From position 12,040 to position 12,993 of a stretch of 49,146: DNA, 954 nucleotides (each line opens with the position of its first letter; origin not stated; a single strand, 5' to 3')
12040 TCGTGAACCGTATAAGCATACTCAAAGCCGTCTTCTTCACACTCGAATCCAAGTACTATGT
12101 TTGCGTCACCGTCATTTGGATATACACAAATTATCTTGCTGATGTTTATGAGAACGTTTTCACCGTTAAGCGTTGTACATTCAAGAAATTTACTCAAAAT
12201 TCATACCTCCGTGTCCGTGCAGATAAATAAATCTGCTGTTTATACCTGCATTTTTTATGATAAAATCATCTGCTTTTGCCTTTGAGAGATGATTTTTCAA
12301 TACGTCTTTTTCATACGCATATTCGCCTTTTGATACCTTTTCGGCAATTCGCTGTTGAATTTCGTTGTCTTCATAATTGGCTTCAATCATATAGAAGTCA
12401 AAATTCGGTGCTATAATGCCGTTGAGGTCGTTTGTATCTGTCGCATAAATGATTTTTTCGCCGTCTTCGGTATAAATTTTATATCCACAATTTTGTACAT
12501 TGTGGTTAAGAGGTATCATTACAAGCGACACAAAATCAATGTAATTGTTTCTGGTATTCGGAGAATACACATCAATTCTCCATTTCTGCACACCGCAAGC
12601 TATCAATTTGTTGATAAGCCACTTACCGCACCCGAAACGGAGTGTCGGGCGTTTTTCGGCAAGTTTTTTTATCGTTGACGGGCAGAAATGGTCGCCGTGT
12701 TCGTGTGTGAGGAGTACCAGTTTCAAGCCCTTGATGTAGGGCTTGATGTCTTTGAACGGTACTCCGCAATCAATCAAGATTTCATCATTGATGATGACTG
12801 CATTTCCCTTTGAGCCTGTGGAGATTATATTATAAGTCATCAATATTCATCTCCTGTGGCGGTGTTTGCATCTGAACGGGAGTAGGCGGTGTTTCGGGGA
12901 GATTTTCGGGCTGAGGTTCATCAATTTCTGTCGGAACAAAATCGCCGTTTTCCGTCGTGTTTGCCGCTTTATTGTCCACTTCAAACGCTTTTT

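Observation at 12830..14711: recT is interrupted by a 952-nt group I intron carrying a GIY-YIG homing endonuclease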

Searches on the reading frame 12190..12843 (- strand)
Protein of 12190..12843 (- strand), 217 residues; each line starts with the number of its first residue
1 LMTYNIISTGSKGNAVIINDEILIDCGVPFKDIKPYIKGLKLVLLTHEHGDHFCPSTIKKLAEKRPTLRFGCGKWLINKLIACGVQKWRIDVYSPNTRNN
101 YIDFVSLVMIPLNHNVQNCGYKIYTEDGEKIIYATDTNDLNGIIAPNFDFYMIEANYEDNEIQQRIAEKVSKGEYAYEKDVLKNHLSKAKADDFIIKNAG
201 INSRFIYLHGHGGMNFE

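Call 68: search_protein_families(library=pfam, proteins=[window:12190-12843:-], max_evalue=0.01)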
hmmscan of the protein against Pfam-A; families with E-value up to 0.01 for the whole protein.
window:12190-12843:- (217 aa): 3 families
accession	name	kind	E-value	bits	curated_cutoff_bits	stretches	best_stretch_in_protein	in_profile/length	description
PF12706.13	Lactamase_B_2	-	7.3e-10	39.2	27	1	22-163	3-173/200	Beta-lactamase superfamily domain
PF00753.33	Lactamase_B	-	0.0012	19.3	22.7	1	12-53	5-57/196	Metallo-beta-lactamase superfamily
PF13483.12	Lactamase_B_3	-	0.0061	17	24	0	21-92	18-85/160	Beta-lactamase superfamily domain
